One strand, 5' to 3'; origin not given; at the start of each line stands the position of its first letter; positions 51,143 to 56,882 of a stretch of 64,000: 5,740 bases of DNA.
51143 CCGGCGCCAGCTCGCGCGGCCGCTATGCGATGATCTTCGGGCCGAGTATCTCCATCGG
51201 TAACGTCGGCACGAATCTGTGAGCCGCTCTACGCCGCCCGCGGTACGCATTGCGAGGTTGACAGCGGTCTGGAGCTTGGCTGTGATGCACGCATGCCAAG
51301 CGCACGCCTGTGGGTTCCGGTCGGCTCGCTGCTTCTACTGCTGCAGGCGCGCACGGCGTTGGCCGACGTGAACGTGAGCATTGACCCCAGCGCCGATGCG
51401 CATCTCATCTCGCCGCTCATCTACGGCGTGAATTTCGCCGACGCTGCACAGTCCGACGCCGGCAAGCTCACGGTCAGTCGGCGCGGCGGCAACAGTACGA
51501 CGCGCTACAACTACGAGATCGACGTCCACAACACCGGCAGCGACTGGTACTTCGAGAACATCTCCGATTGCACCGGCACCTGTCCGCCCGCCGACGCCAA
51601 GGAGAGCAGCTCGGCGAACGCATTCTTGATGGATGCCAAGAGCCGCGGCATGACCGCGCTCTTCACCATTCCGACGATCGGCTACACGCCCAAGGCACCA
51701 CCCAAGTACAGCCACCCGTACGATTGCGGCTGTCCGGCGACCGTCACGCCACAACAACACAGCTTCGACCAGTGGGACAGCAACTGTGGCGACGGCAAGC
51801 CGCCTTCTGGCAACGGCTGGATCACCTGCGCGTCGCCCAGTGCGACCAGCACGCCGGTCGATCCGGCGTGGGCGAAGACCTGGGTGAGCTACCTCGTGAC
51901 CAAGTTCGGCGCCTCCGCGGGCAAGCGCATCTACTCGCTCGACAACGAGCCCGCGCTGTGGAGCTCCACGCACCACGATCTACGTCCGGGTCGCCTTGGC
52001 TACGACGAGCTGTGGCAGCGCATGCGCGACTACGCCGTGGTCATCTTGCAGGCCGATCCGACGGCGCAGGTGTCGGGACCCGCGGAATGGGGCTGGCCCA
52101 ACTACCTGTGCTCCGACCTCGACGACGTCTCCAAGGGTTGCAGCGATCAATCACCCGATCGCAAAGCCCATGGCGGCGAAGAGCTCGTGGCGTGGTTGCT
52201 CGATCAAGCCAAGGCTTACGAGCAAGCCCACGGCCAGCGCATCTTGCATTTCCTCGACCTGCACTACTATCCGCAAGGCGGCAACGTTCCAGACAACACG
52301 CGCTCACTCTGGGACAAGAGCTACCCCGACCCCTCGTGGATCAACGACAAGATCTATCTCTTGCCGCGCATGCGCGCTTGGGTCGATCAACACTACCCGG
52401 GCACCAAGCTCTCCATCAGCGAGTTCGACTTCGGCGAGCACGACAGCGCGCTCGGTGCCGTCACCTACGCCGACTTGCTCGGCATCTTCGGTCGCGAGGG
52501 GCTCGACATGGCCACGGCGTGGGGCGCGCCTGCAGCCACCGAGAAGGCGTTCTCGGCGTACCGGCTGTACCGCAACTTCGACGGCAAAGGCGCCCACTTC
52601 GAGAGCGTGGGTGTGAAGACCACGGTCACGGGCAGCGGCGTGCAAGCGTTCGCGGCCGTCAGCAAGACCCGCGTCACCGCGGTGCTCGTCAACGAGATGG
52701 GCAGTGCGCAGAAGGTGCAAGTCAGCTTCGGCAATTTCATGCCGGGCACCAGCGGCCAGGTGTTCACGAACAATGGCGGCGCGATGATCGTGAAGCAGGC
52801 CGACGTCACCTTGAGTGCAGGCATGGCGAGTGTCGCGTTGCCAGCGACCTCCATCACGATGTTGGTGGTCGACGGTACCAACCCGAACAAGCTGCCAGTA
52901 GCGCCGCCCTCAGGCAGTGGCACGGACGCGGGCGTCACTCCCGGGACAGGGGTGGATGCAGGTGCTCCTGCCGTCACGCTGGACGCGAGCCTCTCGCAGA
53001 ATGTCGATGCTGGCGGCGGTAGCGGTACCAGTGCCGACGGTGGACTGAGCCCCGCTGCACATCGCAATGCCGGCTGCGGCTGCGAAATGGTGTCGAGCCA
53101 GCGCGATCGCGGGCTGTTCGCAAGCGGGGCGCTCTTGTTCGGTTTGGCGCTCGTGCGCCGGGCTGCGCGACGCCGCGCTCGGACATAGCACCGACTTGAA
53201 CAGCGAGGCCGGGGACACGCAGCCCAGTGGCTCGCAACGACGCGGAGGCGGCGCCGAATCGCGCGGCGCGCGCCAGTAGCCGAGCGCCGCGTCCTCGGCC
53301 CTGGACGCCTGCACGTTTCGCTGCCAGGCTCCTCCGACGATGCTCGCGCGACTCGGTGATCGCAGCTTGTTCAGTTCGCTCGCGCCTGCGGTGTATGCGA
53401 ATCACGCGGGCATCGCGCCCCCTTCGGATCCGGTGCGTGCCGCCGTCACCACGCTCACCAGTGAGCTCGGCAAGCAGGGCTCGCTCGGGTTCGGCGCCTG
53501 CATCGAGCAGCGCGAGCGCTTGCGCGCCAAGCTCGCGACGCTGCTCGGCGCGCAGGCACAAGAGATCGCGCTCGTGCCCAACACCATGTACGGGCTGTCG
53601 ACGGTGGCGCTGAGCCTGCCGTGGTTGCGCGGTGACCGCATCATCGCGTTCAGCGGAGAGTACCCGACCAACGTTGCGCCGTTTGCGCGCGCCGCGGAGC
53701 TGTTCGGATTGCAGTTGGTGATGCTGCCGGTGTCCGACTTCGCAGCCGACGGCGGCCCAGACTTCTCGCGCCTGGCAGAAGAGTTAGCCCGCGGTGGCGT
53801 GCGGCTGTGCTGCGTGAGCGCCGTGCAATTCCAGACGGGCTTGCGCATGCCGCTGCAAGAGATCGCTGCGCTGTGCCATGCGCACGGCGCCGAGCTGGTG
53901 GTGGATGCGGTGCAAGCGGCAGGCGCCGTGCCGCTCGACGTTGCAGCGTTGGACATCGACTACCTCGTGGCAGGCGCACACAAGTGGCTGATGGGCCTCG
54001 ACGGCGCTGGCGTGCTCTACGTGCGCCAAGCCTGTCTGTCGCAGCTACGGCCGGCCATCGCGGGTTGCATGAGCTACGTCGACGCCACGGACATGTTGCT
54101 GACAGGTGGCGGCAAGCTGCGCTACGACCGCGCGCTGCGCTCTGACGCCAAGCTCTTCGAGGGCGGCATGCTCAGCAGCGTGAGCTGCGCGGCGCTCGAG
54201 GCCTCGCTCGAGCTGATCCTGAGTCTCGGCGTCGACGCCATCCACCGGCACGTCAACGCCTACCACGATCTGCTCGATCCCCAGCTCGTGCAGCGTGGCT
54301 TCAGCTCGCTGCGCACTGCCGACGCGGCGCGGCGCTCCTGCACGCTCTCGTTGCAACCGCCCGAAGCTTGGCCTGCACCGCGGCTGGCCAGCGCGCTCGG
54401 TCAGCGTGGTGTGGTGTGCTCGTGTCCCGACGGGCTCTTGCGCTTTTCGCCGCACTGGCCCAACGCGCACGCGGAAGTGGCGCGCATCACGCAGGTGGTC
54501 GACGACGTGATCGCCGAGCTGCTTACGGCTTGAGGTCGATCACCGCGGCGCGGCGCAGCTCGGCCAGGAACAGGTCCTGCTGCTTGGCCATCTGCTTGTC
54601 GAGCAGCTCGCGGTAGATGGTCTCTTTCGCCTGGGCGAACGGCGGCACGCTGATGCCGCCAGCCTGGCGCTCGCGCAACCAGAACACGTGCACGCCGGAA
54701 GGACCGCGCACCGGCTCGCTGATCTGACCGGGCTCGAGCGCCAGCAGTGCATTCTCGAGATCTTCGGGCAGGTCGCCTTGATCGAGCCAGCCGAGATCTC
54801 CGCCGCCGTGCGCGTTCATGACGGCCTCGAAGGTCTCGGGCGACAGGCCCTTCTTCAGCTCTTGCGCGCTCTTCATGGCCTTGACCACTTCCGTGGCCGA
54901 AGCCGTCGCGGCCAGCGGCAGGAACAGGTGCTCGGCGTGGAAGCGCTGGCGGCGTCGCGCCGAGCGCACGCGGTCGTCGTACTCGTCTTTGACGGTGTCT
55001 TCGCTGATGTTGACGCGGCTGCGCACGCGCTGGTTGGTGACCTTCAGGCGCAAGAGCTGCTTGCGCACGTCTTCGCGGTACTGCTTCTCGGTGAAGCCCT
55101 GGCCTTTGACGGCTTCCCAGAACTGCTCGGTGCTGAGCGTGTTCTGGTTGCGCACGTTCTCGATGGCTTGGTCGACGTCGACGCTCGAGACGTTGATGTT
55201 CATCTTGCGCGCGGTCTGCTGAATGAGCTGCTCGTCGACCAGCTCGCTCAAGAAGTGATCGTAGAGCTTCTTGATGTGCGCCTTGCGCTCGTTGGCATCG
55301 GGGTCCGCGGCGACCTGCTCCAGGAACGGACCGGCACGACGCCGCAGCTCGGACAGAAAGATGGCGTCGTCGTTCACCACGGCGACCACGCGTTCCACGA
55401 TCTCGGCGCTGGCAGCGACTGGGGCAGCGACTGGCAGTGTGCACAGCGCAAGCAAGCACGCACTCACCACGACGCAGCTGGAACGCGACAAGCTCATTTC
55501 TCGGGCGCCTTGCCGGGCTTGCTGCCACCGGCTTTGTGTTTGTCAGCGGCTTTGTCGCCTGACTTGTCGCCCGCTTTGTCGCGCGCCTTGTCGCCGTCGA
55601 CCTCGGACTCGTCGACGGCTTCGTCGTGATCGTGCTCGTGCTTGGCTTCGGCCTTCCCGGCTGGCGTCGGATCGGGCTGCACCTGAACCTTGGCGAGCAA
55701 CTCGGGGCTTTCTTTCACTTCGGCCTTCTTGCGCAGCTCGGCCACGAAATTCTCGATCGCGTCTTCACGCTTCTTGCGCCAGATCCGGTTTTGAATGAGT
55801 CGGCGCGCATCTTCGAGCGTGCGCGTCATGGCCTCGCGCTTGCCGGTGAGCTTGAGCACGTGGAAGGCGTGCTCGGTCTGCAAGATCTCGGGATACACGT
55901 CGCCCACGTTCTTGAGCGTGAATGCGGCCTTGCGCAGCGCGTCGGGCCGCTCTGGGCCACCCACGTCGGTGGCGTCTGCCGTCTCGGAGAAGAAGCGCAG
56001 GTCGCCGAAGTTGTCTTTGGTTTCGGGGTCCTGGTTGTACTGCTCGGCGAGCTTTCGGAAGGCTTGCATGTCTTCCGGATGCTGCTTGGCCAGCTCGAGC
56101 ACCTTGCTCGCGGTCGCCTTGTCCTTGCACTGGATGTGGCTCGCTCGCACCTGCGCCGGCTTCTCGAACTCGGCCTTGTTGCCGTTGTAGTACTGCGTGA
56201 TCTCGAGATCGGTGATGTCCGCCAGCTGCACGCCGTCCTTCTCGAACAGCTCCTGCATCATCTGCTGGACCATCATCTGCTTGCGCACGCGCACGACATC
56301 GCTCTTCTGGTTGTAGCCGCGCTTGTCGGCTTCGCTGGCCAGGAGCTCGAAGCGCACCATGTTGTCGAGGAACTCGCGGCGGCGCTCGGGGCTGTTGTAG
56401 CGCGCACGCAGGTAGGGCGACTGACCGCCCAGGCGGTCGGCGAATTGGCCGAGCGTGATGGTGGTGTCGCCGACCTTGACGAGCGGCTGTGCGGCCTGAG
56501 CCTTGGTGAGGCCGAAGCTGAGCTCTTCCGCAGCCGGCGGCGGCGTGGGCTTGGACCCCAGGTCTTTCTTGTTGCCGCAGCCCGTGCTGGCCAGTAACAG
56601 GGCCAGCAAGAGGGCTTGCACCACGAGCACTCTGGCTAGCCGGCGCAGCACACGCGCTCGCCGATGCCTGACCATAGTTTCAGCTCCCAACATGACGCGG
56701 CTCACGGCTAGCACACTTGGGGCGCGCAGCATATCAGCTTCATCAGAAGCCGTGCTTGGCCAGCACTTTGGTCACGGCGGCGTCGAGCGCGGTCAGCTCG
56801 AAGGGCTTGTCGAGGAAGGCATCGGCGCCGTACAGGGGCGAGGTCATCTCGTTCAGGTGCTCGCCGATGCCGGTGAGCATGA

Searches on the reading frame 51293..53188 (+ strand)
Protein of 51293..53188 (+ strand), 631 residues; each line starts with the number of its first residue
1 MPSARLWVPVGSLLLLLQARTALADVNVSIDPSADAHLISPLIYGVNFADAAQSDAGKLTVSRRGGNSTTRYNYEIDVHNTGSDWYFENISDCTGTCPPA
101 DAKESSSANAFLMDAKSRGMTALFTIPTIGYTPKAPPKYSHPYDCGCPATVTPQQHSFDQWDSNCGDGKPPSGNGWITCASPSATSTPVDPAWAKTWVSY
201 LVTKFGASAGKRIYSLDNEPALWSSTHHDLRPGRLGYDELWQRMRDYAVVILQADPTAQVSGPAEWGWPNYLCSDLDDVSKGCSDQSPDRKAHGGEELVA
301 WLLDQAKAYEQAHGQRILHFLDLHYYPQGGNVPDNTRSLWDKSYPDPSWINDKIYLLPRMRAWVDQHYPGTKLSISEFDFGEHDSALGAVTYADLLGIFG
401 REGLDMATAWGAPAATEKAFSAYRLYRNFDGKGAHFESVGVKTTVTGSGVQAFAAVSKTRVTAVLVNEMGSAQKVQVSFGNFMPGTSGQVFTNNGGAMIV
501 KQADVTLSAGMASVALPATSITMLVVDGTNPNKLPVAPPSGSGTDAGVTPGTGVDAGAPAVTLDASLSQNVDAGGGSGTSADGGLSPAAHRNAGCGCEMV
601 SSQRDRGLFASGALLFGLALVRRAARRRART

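Call 71: search_protein_families(library=pfam, proteins=[window:51293-53188:+], max_evalue=0.0001)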
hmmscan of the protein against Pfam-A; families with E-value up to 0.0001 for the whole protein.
window:51293-53188:+ (631 aa): 1 family
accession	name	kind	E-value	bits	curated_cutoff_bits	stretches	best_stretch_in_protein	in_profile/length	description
PF12891.13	Glyco_hydro_44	-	1.2e-58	199.2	25.1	1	79-328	2-222/223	Glycoside hydrolase family 44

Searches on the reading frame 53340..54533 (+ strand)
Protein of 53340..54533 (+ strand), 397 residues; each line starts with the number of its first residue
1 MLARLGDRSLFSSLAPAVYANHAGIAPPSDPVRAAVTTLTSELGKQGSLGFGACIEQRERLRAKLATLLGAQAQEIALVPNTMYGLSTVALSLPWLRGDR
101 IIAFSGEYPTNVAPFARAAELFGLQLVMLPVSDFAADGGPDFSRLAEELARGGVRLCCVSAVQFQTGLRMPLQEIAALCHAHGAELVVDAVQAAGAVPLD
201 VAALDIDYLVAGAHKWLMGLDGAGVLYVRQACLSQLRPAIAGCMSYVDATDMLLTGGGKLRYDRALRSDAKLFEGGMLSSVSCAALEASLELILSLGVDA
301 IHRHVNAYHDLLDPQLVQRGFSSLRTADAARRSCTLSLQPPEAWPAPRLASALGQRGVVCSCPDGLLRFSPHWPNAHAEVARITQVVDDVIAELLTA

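Call 71: search_protein_families(library=pfam, proteins=[window:53340-54533:+], max_evalue=0.0001)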
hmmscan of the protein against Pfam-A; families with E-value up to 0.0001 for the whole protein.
window:53340-54533:+ (397 aa): 1 family
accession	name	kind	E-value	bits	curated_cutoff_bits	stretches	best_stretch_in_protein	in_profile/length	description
PF00266.25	Aminotran_5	-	2.9e-37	129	21.5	1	55-357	42-332/371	Aminotransferase class-V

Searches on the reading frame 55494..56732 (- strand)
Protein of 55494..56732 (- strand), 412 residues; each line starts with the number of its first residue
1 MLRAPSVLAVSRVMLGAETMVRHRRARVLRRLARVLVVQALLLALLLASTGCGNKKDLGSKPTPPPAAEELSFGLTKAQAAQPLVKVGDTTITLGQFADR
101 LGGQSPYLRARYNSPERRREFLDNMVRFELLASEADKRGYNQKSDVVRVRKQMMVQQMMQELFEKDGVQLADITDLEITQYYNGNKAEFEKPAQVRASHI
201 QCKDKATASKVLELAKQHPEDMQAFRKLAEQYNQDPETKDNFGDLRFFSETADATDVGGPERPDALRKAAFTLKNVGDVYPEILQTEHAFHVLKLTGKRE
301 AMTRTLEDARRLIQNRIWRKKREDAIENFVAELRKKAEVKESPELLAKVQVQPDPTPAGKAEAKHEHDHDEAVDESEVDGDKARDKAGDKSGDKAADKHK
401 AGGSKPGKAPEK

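Call 71: search_protein_families(library=pfam, proteins=[window:55494-56732:-], max_evalue=0.0001)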
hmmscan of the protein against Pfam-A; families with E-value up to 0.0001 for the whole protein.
window:55494-56732:- (412 aa): 3 families
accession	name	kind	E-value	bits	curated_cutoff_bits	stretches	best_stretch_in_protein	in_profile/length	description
PF13145.12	Rotamase_2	-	1.4e-11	45.7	27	1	173-310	1-120/121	PPIC-type PPIASE domain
PF00639.27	Rotamase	-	2.6e-10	41.6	21.7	1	202-296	13-96/97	PPIC-type PPIASE domain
PF13616.12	Rotamase_3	-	6.3e-06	27.2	22.5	1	186-298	11-115/116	PPIC-type PPIASE domain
